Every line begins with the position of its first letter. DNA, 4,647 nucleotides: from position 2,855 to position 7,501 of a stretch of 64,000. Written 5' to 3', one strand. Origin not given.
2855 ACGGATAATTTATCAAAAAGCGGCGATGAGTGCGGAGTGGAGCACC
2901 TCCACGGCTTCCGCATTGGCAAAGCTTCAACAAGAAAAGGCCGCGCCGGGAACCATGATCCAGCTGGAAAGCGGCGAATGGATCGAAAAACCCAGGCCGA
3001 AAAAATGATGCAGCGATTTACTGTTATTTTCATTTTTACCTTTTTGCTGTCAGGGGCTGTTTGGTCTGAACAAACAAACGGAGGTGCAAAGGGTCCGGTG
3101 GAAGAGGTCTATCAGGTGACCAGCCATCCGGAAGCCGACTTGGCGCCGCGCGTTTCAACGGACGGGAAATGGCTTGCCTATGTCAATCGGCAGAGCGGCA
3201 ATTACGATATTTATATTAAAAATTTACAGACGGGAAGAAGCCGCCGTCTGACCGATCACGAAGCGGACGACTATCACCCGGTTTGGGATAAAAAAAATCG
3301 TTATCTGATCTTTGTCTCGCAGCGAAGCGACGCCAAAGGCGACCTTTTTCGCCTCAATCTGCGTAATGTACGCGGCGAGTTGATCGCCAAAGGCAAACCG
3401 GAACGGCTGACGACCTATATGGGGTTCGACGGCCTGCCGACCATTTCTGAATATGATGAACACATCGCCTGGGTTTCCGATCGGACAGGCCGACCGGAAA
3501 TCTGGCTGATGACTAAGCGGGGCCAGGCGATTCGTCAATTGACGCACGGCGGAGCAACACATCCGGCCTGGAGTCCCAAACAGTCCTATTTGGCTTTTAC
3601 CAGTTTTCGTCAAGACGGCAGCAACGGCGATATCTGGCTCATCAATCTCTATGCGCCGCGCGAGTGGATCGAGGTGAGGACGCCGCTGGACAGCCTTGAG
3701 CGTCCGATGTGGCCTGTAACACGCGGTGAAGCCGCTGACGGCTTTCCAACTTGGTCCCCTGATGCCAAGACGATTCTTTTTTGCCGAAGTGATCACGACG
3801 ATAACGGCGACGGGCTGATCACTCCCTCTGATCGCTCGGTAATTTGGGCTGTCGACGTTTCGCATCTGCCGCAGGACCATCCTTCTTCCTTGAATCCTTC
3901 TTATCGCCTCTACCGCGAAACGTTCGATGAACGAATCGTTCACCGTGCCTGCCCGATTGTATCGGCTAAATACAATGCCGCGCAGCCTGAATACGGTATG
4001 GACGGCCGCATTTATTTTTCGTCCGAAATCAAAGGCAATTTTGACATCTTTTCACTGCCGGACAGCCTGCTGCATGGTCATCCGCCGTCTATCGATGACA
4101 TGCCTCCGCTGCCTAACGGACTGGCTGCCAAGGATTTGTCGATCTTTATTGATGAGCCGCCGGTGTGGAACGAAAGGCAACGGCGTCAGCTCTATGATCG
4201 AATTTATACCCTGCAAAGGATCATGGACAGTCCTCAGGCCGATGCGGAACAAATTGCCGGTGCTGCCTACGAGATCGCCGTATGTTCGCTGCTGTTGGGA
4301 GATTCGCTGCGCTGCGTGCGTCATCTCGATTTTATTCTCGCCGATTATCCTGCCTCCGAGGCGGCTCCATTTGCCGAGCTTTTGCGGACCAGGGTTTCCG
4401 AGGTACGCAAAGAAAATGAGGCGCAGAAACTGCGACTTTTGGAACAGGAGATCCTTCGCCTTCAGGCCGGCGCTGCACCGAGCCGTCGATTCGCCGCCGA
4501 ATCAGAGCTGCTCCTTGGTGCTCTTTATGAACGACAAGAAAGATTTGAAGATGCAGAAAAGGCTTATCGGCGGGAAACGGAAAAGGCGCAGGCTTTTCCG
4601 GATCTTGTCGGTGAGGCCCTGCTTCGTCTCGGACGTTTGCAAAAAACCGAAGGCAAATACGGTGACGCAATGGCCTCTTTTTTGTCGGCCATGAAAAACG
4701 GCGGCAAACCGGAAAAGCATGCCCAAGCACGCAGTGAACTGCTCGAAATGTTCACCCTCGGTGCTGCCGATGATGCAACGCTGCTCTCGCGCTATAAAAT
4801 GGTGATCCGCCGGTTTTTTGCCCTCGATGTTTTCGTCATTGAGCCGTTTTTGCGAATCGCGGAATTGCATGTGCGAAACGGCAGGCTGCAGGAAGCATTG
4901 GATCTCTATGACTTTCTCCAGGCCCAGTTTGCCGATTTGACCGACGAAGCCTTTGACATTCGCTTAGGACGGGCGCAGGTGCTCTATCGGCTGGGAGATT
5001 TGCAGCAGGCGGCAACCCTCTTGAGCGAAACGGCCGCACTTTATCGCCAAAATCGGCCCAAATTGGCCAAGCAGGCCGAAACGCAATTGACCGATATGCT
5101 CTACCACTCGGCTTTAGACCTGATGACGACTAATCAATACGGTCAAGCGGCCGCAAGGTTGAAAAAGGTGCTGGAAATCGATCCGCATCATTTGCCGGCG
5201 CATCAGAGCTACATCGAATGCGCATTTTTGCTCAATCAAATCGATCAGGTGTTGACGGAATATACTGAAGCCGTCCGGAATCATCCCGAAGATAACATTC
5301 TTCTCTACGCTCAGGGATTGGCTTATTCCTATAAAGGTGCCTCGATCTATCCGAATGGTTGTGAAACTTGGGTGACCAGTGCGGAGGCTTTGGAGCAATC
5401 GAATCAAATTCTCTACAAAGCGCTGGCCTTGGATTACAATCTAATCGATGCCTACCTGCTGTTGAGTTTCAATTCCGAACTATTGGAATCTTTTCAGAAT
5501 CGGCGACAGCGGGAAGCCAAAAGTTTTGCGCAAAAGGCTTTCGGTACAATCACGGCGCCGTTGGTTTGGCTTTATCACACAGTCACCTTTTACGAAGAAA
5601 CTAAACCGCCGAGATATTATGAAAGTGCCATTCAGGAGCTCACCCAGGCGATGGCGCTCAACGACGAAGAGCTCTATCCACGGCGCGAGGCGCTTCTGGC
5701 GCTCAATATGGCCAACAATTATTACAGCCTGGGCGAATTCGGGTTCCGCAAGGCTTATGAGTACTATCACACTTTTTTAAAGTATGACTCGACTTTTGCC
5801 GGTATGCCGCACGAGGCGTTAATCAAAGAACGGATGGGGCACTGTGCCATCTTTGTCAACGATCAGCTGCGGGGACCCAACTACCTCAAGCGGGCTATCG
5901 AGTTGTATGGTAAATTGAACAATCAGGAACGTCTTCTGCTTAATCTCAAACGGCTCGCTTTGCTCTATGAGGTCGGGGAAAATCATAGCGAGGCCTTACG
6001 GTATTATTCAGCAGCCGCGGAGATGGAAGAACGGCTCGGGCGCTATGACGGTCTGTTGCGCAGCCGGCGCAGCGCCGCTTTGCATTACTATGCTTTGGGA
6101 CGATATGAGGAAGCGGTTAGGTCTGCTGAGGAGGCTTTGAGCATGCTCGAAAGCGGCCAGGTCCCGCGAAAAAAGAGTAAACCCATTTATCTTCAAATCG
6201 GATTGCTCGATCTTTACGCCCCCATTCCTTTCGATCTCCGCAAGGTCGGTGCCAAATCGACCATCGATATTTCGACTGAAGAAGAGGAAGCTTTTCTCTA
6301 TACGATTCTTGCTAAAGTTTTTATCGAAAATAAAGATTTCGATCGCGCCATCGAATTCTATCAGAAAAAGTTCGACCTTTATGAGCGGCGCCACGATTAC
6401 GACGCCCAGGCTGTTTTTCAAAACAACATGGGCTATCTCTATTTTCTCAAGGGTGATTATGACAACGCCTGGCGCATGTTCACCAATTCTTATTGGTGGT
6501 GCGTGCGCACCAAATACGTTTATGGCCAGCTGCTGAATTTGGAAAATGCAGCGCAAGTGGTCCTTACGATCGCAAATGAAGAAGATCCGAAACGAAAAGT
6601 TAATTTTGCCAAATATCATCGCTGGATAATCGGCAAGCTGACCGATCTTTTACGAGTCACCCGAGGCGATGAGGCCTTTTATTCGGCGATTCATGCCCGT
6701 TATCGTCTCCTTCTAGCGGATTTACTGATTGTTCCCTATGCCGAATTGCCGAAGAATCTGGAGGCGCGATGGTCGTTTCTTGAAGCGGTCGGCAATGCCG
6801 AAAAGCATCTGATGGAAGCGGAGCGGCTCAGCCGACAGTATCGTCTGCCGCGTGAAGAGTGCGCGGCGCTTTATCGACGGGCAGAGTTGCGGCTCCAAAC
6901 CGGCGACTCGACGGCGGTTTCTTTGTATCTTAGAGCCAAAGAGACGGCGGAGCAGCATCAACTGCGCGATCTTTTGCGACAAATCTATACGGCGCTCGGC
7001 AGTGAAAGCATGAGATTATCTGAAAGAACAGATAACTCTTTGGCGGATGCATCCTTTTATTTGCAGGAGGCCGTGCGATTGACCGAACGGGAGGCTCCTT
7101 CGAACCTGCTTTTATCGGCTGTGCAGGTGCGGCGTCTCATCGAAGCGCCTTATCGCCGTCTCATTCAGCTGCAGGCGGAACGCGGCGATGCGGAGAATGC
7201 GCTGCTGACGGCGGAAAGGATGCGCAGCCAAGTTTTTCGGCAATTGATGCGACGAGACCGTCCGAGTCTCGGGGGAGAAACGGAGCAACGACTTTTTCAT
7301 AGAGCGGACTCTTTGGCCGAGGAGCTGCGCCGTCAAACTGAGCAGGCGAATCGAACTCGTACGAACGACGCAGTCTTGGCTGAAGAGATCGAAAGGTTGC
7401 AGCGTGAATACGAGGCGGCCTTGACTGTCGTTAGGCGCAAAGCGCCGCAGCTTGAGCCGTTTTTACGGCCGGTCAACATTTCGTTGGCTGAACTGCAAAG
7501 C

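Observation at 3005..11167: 2720-aa secreted PD40-propeller / TPR / tandem-CHAT protein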

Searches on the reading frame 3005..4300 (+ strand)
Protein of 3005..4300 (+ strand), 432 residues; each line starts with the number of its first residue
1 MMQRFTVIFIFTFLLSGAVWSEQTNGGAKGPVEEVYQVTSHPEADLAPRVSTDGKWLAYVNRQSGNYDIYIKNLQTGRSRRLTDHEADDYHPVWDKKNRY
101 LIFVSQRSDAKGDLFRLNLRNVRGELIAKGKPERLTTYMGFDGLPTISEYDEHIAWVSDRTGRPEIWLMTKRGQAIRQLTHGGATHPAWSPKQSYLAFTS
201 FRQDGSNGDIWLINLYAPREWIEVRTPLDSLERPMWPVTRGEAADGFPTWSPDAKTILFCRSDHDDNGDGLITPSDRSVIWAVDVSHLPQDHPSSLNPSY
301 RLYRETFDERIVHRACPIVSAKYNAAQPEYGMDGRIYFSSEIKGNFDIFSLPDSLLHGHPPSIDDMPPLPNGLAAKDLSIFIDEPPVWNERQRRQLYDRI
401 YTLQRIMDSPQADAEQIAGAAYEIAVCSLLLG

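Call 6: search_protein_families(library=pfam, proteins=[window:3005-4300:+], max_evalue=1)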
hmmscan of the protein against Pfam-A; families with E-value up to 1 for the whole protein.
window:3005-4300:+ (432 aa): 4 families
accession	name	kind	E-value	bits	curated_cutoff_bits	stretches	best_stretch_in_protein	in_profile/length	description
PF07676.18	PD40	-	3.7e-34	116.4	20.9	6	37-71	3-38/38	WD40-like Beta Propeller Repeat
PF00930.27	DPPIV_N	-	2.3e-09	36.9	22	2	34-88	34-84/354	Dipeptidyl peptidase IV (DPP IV) N-terminal region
PF02897.21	Peptidase_S9_N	-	0.072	12.3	24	1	49-111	130-194/414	Prolyl oligopeptidase, N-terminal beta-propeller domain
PF25174.1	Beta-prop_THOC3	-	0.12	11.8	305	0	47-103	93-146/272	THOC3 beta-propeller domain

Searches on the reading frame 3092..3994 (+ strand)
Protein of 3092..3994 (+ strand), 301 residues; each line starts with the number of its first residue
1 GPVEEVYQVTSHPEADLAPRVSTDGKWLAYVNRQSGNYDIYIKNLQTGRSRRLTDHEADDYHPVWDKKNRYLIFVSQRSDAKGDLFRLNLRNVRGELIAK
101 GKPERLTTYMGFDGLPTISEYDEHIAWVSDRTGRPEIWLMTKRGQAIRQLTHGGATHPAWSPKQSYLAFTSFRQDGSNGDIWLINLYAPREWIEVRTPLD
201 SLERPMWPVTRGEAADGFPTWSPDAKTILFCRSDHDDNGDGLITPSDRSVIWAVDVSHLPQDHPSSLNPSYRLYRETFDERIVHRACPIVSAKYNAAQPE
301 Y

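Call 36: find_related_loci(query=A2, collection=genome_contigs, flank=10000)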
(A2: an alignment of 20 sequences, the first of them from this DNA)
Query A2 (301 aa) in genome_contigs; peptide patterns used: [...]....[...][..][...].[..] (x = any residue, [..] = any of these).
600 stretches matched a pattern (row limit reached: there are more); 369 encode a relative of the query (tblastn E <= 1e-3); the best 80 are kept; 80 distinct loci.
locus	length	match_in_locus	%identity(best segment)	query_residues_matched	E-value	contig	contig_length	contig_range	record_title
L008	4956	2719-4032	32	3-238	2e-19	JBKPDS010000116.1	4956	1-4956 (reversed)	MAG: Gemmatimonadota bacterium isolate GB_EKS_MAG_00018 GB_EKS_000000959302, whole genome shotgun sequence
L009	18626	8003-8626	30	4-171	4e-16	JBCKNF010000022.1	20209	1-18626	Polaromonas sp. isolate SLM_MC1B_02-E07 Node_22_length_20209_cov_16.555097, whole genome shotgun sequence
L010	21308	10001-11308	29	3-237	2e-16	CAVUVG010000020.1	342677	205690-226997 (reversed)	MAG: Bryobacterales bacterium isolate MFD03899.bin.2.133 genome assembly, contig: contig_6386, whole genome shotgun sequ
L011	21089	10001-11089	28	2-231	3e-16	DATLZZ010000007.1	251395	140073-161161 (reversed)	MAG TPA_asm: Candidatus Xenobia bacterium isolate SMAG_U13312 k141_366533, whole genome shotgun sequence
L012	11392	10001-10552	31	16-234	4e-16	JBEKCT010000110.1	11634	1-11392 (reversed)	MAG: Anaerolineales bacterium isolate SPRUCE 166 SPRUCE_166_110, whole genome shotgun sequence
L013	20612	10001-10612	31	1-171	4e-16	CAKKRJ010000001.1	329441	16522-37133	Burkholderiaceae bacterium isolate Hainich-H41-bin212-1 genome assembly, contig: H41-bin212_1_Hain_H41_02um_R2_12_length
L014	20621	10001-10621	26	1-231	9e-16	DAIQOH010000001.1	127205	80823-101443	MAG TPA_asm: Limnohabitans sp. isolate CTOTU9738 NODE_5_length_127205_cov_18.181707, whole genome shotgun sequence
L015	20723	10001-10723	24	19-231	1e-15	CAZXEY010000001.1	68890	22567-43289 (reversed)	MAG TPA_asm: uncultured Antarcticibacterium sp. isolate SRP304980_co1_280 genome assembly, contig: NODE_56_length_68890_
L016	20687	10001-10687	29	4-171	7e-15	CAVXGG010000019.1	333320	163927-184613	MAG: uncultured beta proteobacterium isolate MFD02581.bin.2.14 genome assembly, contig: contig_89725, whole genome shotg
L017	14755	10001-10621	27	4-231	6e-15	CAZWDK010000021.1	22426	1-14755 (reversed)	MAG TPA_asm: uncultured Polaromonas sp. isolate binchicken_co185_100 genome assembly, contig: NODE_3010_length_22426_cov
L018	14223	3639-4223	29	5-171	6e-15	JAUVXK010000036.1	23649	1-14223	MAG: Burkholderiales bacterium isolate CSMAG_1214 CSMAG_1214_k141_1451191_length_23649_cov_11.9897, whole genome shotgun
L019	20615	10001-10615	27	4-171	1e-14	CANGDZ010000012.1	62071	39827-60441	MAG: Comamonadaceae bacterium isolate Jr-25may17-95 genome assembly, contig: Jr-25may17-C387, whole genome shotgun seque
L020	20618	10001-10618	29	4-173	7e-15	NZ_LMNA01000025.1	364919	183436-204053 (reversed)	Pseudorhodoferax sp. Leaf274 contig_4, whole genome shotgun sequence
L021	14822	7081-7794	26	3-233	8e-15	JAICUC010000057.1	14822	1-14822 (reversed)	MAG: Nitrospira sp. isolate GZL_ISSM_2_bin.53 k141_645581_length_14822_cov_12.7326, whole genome shotgun sequence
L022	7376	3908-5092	26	8-231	9e-15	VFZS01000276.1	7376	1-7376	MAG: Acidobacteria bacterium isolate K_DeepCast_250m_m1_110 K_DeepCast_250m_m1_110_Ga0194125_10022366, whole genome shot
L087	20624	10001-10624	24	21-231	2e-9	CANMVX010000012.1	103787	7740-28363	MAG: Haliscomenobacteraceae bacterium isolate ZE-Jul18-90 genome assembly, contig: ZE-Jul18-C64, whole genome shotgun se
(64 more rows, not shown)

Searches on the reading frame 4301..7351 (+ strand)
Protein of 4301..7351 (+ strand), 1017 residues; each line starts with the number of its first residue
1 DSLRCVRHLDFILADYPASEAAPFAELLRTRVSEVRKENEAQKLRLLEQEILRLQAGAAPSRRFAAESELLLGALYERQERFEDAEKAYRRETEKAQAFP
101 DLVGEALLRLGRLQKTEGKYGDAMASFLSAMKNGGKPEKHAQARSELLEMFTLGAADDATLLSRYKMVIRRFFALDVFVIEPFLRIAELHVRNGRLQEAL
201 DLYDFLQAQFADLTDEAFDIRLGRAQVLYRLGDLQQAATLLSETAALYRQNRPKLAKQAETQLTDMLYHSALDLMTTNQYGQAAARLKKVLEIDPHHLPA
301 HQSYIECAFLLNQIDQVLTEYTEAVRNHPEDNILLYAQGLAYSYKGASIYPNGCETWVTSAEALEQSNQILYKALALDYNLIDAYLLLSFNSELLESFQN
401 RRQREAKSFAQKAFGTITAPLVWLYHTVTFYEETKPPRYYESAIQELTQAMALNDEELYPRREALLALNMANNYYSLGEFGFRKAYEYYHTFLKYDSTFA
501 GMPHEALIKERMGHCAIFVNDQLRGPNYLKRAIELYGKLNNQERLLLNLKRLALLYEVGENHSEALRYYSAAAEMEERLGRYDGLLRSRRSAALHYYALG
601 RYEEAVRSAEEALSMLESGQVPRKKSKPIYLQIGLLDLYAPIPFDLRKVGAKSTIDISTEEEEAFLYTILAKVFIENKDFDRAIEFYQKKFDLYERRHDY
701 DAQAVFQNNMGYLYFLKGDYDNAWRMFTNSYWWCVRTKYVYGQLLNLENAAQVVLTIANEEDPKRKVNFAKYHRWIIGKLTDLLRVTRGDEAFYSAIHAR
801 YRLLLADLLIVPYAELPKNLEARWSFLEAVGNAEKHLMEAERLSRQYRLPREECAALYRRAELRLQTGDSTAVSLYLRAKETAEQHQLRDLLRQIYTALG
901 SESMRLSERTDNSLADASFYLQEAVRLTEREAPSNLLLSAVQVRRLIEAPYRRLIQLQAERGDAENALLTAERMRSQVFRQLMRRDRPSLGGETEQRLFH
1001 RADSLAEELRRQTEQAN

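Call 6: search_protein_families(library=pfam, proteins=[window:4301-7351:+], max_evalue=1)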
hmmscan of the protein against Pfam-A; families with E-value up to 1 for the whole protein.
window:4301-7351:+ (1017 aa): 16 families
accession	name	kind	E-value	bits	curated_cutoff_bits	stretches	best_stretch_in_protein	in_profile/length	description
PF13424.12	TPR_12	-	1.1e-21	77.2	30.1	4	551-617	8-76/77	Tetratricopeptide repeat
PF07719.23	TPR_2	-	9.2e-14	50.8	27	3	593-614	8-29/34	Tetratricopeptide repeat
PF00515.34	TPR_1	-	6.4e-12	45.2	27.8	4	69-91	4-26/34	Tetratricopeptide repeat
PF13432.12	TPR_16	-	7.1e-11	42.8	32.7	2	184-250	1-63/65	Tetratricopeptide repeat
PF14559.12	TPR_19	-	4.9e-08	33.6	25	2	277-331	4-58/68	Tetratricopeptide repeat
PF13428.12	TPR_14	-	1.5e-07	31.8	23.5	0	219-251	2-34/44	Tetratricopeptide repeat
PF13181.12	TPR_8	-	2.7e-07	30.7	25.7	1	667-689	4-26/34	Tetratricopeptide repeat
PF25058.1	ARM_TT21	-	1.6e-06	28.6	27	1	111-244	14-120/155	Tetratricopeptide repeat protein 21 ARM repeat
PF13176.12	TPR_7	-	1.9e-06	27.9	27.9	1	71-95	4-30/36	Tetratricopeptide repeat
PF14938.12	SNAP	-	3.5e-06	27.1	25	2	527-641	95-210/282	Soluble NSF attachment protein, SNAP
PF12895.13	ANAPC3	-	3.9e-05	24.3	27.2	2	259-320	18-78/82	Anaphase-promoting complex, cyclosome, subunit 3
PF13174.12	TPR_6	-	0.00016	22.6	26.3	0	222-248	4-30/33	Tetratricopeptide repeat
PF13414.12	TPR_11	-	0.035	14.2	26.8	0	278-295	8-25/42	TPR repeat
PF01535.26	PPR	-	0.042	14.6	25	0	190-204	10-24/31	PPR repeat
PF04628.19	Sedlin_N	-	0.095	13.3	23.1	1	247-313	9-78/129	Sedlin, N-terminal conserved region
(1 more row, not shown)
